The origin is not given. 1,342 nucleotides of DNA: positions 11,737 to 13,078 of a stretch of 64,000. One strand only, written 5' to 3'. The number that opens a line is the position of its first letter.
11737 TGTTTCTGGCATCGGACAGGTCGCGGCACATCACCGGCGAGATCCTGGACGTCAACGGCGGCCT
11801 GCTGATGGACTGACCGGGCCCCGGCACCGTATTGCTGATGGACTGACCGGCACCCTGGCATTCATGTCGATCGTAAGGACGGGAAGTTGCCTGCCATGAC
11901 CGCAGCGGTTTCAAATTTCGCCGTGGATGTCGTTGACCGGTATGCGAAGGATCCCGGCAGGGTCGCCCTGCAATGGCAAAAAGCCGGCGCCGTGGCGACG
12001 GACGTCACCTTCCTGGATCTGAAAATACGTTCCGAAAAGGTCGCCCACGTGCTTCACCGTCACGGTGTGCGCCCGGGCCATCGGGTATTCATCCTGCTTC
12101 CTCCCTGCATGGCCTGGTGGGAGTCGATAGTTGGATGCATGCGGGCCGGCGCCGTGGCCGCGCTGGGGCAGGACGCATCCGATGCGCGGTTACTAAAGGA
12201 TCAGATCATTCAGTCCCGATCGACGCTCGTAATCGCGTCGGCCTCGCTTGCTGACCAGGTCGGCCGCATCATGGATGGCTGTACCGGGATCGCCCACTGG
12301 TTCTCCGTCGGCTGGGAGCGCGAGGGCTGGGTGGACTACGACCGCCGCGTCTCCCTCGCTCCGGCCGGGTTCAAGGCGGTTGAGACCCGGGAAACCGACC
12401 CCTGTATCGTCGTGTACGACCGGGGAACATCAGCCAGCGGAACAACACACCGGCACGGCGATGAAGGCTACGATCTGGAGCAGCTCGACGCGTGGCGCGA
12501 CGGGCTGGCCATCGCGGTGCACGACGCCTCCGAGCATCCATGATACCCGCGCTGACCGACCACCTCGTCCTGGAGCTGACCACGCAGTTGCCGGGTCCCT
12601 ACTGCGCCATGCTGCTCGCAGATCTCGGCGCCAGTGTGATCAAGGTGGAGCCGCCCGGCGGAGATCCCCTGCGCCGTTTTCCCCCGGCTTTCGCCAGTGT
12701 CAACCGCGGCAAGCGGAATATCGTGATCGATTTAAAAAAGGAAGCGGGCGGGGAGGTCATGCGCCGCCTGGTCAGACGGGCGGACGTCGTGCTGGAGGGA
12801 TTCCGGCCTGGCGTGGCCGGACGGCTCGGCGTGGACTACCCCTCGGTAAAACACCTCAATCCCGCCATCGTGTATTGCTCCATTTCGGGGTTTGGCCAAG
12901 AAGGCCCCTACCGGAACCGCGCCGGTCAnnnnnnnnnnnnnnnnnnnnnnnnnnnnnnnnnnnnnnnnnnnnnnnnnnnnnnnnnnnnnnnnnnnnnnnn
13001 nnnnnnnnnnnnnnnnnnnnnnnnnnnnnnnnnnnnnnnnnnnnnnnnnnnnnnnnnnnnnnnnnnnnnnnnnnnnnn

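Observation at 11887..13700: Degenerate, truncated AMP-binding domain translationally coupled (ATGA) to a family-III CoA-transferase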

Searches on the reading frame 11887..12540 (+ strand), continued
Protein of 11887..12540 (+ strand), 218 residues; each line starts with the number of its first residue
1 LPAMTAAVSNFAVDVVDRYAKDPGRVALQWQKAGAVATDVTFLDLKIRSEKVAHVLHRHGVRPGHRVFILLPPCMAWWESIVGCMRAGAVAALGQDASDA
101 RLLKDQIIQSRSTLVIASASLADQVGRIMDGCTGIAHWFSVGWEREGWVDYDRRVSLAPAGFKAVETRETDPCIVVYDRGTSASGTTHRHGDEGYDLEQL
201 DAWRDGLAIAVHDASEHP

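Call 14: find_related_loci(query=A1, collection=genome_contigs, flank=8000)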
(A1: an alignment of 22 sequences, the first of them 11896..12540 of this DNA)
Query A1 (215 aa) in genome_contigs; peptide patterns used: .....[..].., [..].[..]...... (x = any residue, [..] = any of these).
57 stretches matched a pattern; 23 encode a relative of the query (tblastn E <= 1e-3); 23 distinct loci.
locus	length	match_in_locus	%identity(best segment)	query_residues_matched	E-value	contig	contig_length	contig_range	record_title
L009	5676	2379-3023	93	1-215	1e-134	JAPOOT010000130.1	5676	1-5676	MAG: Gemmatimonadetes bacterium isolate APA_bin_41 c_000000066768, whole genome shotgun sequence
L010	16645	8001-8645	93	1-215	2e-133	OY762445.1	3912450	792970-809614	MAG: bacterium isolate 4d88f91b-64ba-49ef-9c7d-4906d56127d1 genome assembly, chromosome: 1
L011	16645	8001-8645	81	1-215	3e-117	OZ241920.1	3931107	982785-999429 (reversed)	MAG: bacterium isolate c159a2c7-7ae9-43f8-b1c6-a8821b09048b genome assembly, chromosome: 1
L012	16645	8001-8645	81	1-215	9e-117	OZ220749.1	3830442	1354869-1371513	MAG: bacterium isolate 072a604d-d951-4d4f-bb27-b5f30d89a258 genome assembly, chromosome: 1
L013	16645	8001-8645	79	1-215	7e-116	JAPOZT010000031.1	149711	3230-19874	MAG: Gemmatimonadetes bacterium isolate IRC1_bin_16 NODE_99_length_149711_cov_20.4458, whole genome shotgun sequence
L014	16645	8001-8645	77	1-215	2e-114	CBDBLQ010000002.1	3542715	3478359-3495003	MAG: bacterium isolate 7e3eab2d-bf14-4947-a8f9-fc6ddb354d52 genome assembly, contig: contig_2, whole genome shotgun sequ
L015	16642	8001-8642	77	1-214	5e-113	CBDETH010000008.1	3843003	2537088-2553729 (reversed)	MAG: bacterium isolate a37c322d-fd18-4de0-acdf-9ec38001f2fc genome assembly, contig: contig_8, whole genome shotgun sequ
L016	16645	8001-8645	77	1-215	2e-112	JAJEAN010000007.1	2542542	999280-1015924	MAG: Candidatus Latescibacterota bacterium isolate jk18x7bins.54 k141_2599900, whole genome shotgun sequence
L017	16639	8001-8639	77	1-213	2e-112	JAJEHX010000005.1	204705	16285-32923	MAG: Candidatus Latescibacterota bacterium isolate p16x63bins.21 k141_153287, whole genome shotgun sequence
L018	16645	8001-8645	77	1-215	8e-112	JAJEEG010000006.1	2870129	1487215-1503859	MAG: Candidatus Latescibacterota bacterium isolate p16x34bins.14 k141_287726, whole genome shotgun sequence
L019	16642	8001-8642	77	2-215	7e-112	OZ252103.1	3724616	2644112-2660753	MAG: bacterium isolate 8b9b2d7a-c40d-4f90-8ad6-3455a0001c0c genome assembly, chromosome: 1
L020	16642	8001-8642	76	2-215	4e-111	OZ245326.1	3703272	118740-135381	MAG: bacterium isolate 5c86cc85-80a8-49d9-b8ce-0f4659ada66a genome assembly, chromosome: 1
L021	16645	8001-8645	75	1-215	1e-107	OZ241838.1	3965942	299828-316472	MAG: bacterium isolate 834f4656-8c40-439b-be50-31c876aeaf38 genome assembly, chromosome: 1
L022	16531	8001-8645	73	1-215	1e-106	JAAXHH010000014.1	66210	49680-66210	MAG: Candidatus Latescibacterota bacterium isolate Plut_88884 unfiltered_Plut_88884_genomic_contig_555163, whole genome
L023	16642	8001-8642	73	1-214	7e-105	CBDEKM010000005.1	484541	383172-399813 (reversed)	MAG: bacterium isolate fecf1fe2-d5d3-4dbd-a99f-11e0e87e1ef0 genome assembly, contig: contig_5, whole genome shotgun sequ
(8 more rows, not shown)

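Call 19: predict_structure(alignment_id=A1)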
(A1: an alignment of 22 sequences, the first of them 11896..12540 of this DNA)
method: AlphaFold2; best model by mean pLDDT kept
length: 215 residues; sequences in the alignment: 22
mean_pLDDT: 85.5   pTM: 0.86
mean pLDDT of the five models: 85.5, 83.3, 81.2, 78.0, 51.8
residues with pLDDT >= 90: 101; 70-90: 94; 50-70: 14; < 50: 6
segments of 3 or more residues with pLDDT < 50: 1-3, 213-215
pLDDT, mean of each block of 10 residues (from residue 1): 58 90 86 86 96 96 92 92 95 80 90 90 87 88 84 93 91 74 87 84 77 46
secondary structure, 60 per line:
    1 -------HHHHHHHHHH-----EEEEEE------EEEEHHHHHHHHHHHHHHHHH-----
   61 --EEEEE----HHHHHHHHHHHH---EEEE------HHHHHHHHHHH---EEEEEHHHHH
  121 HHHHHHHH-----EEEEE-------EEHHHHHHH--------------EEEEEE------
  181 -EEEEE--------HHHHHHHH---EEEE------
elements in order: H8-17 E23-28 E35-38 H39-55 E63-67 H72-83 E87-90 H97-107 E111-115 H116-128 E134-138 H148-154 E169-174 E182-186 H195-202 E206-209
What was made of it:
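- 11896..12543 (+): Short ANL protein (sANL), 215 aa. It is a stand-alone first alpha/beta subdomain of a medium-chain acyl-CoA-synthetase-type N-terminal domain. An in-frame TTG at 11887 would give 218 aa. AF2 pLDDT 85.5, pTM 0.86 (call 19).
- Confident compact fold (call 19).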

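Call 20: search_protein_representatives(alignment_id=A1)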
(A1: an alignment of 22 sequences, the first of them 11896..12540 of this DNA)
Query: 22 sequences, 215 profile positions. Proteins with E-value up to 0.001 (for the whole library): 27477; up to 1e-10: 3410; up to 1e-30: 30. The best 150 are listed.
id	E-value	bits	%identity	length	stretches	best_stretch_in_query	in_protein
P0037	1.1e-99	348.5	-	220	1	4-214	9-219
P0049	2.3e-85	301.7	-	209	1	5-210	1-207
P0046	8.7e-65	234.4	-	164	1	52-211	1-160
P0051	2.3e-48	180.8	-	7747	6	15-126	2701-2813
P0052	2.3e-42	161.1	-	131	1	82-210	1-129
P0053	1.4e-39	152.1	-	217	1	5-187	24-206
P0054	4.1e-38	147.2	-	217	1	5-192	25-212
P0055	6.7e-38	146.5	-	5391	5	19-134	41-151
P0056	3.7e-37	144.1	-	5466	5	32-133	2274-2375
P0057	5.1e-36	140.4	-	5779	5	33-122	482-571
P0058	4.2e-35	137.4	-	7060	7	31-91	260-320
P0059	4.6e-35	137.2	-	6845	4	33-133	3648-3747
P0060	7.9e-34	133.2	-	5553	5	17-128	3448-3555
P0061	1.8e-33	132.1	-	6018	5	34-136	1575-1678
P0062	2.4e-33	131.6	-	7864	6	17-122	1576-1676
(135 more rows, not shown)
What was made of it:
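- Scores drop from above 300 to about 150 bits (call 20).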

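Call 24: fold_search(model_id=the predicted structure, library=pdb)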
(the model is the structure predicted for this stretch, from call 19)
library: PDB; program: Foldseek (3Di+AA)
matches with E <= 10: 1899; with E <= 0.001: 613
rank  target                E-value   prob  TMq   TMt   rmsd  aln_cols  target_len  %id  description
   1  3etc_B                2.2e-16  1.00  0.83  0.34   3.9       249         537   23  2.1 A structure of acyl-adenylate synthetase from Methanosarcina acetivorans containing a link between Lys256 and Cys2 (released 2009-07-07)
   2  3b7w                  2.4e-16  1.00  0.86  0.36   3.1       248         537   22  Crystal structure of human acyl-CoA synthetase medium-chain family member 2A, with L64P mutation (released 2007-11-27)
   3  3etc_A                3.9e-16  1.00  0.82  0.35   4.4       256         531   23  2.1 A structure of acyl-adenylate synthetase from Methanosarcina acetivorans containing a link between Lys256 and Cys2 (released 2009-07-07)
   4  3c5e                  8.7e-16  1.00  0.86  0.36   3.8       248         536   22  Crystal structure of human acyl-CoA synthetase medium-chain family member 2A (L64P mutation) in complex with ATP (released 2008-02-26)
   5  3day                  1.5e-15  1.00  0.86  0.36   3.8       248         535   22  Crystal structure of human acyl-CoA synthetase medium-chain family member 2A (L64P mutation) in complex with AMP-CPP (released 2008-07-15)
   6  9g7f_B                2.6e-15  1.00  0.83  0.34   3.1       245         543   22  Cryo-EM structure of Acetyl-coenzyme A synthetase (AcsA) dimer (released 2025-04-16)
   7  3gpc_A                3.0e-15  1.00  0.87  0.36   3.7       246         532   22  Crystal structure of human Acyl-CoA synthetase medium-chain family member 2A (L64P mutation) in a complex with CoA (released 2009-04-07)
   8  2vze_A                7.0e-15  1.00  0.86  0.36   3.1       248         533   22  Crystal structure of human acyl-CoA synthetase medium-chain family member 2A (L64P mutation) in complex with AMP (released 2008-10-14)
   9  9g79_A                9.0e-15  1.00  0.85  0.42   3.1       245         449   22  Cryo-EM structure of Acetyl-coenzyme A synthetase (AcsA) dimer (released 2025-04-16)
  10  3gpc_B                1.8e-14  1.00  0.85  0.36   3.0       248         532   21  Crystal structure of human Acyl-CoA synthetase medium-chain family member 2A (L64P mutation) in a complex with CoA (released 2009-04-07)
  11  9g7f_A                6.8e-14  1.00  0.84  0.42   3.1       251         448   21  Cryo-EM structure of Acetyl-coenzyme A synthetase (AcsA) dimer (released 2025-04-16)
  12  9cd8_C                1.9e-13  1.00  0.86  0.29   3.1       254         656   18  Crystal Structure of Acetyl-CoA synthetase from Cryptococcus neoformans H99 in complex with inhibitor HGN-1310 (dd3-02 (released 2025-10-29)
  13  4wv3_B                2.1e-13  1.00  0.82  0.36   2.8       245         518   18  Crystal structure of the anthranilate CoA ligase AuaEII in complex with anthranoyl-AMP (released 2015-11-11)
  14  5vpv_C                2.2e-13  1.00  0.86  0.37   2.9       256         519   17  Crystal structure of Apo Cryptococcus neoformans H99 Acetyl-CoA Synthetase with an Acetylated Active Site Lysine (released 2017-05-17)
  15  2p2q_A                2.5e-13  1.00  0.85  0.30   3.4       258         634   16  Acetyl-CoA Synthetase, R584E mutation (released 2007-05-29)
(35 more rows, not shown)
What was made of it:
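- On ANL superfamily (homology only), MACS/ACSM/MbcS branch: Foldseek E 2e-16, TM 0.83-0.87 (call 24).
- Fold: the model has pLDDT 85.5 and pTM 0.86, and superposes on the first about 250 residues of 3etc and ACSM2A with TM 0.83-0.87 (calls 19, 24).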

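Call 52: find_encoding_contigs(protein=P0038, flank=5000, max_places=2)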
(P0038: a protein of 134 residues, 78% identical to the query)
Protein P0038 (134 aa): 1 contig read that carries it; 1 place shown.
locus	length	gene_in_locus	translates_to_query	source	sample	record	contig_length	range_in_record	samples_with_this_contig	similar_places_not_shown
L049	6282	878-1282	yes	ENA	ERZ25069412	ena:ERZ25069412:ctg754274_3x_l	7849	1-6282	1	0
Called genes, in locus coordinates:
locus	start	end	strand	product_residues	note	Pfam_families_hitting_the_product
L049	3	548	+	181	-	?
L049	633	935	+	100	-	PF00501:AMP-binding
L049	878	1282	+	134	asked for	-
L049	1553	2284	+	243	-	PF02515:CoA_transf_3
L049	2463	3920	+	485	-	PF02311:AraC_binding (faint), PF07883:Cupin_2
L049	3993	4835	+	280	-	PF00248:Aldo_ket_red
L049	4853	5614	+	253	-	PF04909:Amidohydro_2 (weak)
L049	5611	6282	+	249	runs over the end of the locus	PF04909:Amidohydro_2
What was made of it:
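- On Pseudogene / decaying remnant: The one split copy is on a 3x-coverage contig where the neighbouring gene is also short (call 52).
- Tried and rejected: P0038 as a decayed copy: it lies on a 3x-coverage contig where the CoA-transferase call is also short, so sequencing errors are more likely (call 52).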

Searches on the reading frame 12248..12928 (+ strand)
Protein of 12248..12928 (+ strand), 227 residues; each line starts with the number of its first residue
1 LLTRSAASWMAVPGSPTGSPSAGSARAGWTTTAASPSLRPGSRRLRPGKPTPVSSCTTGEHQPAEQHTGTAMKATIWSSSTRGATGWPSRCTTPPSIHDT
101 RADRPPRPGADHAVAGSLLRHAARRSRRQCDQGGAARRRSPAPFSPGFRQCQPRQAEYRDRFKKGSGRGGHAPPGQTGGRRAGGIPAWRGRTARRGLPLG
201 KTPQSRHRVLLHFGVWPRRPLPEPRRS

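Call 17: search_protein_families(library=pfam, proteins=[window:12248-12928:+], max_evalue=0.001)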
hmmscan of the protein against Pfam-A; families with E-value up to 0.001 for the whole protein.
window:12248-12928:+ (227 aa): 0 families
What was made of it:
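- Checked: The off-frame ORF 12248..12931 has no Pfam hit (call 17).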
